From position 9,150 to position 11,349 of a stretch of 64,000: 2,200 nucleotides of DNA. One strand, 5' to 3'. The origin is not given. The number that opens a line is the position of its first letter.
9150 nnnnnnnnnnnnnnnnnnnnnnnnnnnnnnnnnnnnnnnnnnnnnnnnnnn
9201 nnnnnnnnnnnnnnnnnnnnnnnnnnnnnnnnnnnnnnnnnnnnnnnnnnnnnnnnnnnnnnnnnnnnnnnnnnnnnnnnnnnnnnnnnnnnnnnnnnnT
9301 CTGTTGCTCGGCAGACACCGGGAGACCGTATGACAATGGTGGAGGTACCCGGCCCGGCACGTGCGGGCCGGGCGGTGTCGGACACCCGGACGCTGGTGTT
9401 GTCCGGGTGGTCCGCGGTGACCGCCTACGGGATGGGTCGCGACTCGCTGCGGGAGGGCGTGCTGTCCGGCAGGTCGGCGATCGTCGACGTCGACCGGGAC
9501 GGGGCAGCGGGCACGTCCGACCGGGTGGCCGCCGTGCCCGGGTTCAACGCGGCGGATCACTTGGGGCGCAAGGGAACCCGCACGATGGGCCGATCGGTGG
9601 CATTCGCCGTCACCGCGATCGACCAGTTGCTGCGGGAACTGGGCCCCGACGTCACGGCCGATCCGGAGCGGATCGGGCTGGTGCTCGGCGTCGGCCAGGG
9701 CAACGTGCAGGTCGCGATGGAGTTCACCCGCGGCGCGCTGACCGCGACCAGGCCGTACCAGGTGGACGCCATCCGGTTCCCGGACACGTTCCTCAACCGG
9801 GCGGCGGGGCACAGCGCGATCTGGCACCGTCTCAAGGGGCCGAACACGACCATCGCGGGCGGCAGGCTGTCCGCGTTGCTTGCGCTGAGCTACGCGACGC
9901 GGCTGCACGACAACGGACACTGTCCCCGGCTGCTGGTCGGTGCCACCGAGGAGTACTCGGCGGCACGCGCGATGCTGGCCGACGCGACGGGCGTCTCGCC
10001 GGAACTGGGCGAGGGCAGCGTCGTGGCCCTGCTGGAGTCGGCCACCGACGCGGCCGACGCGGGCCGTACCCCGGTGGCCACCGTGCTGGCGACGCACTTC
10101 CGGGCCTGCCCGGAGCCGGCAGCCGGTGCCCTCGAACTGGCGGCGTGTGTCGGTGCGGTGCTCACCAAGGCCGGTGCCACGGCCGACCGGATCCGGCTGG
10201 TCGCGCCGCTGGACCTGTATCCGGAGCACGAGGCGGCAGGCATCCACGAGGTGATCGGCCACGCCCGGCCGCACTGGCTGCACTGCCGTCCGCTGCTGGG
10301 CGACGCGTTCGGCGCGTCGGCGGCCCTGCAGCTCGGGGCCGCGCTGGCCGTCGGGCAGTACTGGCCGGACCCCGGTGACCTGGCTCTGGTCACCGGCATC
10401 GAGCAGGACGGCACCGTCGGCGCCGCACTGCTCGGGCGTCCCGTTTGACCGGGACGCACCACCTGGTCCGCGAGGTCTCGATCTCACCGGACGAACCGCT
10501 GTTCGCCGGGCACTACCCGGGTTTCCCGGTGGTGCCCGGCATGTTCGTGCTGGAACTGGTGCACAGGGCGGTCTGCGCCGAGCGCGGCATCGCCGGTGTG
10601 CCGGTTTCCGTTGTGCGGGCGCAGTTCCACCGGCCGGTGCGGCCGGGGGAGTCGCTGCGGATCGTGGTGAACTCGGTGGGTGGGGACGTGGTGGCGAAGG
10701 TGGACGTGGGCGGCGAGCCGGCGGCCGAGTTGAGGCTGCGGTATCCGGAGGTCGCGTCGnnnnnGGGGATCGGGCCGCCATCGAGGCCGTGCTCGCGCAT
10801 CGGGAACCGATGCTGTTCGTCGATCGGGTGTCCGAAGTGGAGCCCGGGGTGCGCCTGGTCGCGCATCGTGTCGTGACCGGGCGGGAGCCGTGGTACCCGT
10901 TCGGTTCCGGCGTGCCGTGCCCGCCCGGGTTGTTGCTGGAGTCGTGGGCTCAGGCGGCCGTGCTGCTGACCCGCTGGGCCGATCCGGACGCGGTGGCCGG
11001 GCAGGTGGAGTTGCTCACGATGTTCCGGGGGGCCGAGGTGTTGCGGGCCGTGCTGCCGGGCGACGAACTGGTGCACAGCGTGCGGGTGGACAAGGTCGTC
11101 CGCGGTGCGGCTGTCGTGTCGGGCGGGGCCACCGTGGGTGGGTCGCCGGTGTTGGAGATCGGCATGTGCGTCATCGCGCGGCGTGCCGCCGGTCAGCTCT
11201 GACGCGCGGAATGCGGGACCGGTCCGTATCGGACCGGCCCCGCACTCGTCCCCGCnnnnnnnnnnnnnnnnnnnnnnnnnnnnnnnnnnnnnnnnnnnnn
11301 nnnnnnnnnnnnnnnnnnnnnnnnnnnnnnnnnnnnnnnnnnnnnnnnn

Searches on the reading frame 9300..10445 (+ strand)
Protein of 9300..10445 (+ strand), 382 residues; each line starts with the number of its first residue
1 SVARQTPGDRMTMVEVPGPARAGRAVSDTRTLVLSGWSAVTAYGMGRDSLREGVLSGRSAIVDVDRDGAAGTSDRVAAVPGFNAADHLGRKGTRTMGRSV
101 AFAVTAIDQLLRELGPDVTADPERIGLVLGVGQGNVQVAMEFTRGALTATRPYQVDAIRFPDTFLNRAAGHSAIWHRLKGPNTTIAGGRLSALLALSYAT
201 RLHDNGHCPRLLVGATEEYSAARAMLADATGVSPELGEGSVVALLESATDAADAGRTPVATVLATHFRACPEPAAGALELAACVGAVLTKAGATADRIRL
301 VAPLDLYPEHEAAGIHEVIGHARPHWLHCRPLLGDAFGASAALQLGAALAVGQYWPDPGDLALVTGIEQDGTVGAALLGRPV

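Call 14: search_protein_families(library=pfam, proteins=[window:9300-10445:+], max_evalue=0.001)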
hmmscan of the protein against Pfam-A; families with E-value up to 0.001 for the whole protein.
window:9300-10445:+ (382 aa): 1 family
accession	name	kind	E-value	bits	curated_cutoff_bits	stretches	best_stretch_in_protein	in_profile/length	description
PF00109.32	ketoacyl-synt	-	1.9e-10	41.2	20.8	1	33-219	5-204/252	Beta-ketoacyl synthase, N-terminal domain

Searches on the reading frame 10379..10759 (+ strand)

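Call 14: search_protein_families(library=pfam, proteins=[window:10379-10759:+], max_evalue=0.001)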
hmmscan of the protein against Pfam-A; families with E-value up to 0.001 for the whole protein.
window:10379-10759:+ (127 aa): 2 families
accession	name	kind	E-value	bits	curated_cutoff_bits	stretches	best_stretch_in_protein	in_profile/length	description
PF07977.19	FabA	-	2.2e-07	31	23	1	28-98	26-109/138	FabA-like domain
PF01575.25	MaoC_dehydratas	-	0.00024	21.2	27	1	50-108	51-110/123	MaoC like domain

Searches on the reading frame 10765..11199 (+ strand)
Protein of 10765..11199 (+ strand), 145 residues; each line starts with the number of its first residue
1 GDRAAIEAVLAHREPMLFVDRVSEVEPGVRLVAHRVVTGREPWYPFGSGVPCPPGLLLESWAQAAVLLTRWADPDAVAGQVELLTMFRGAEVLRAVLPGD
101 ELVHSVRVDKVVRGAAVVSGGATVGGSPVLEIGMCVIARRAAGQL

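Call 14: search_protein_families(library=pfam, proteins=[window:10765-11199:+], max_evalue=0.001)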
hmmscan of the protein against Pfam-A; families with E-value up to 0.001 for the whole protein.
window:10765-11199:+ (145 aa): 1 family
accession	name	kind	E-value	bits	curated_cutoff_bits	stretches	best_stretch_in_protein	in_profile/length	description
PF07977.19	FabA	-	6e-09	36.1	23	1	10-131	1-136/138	FabA-like domain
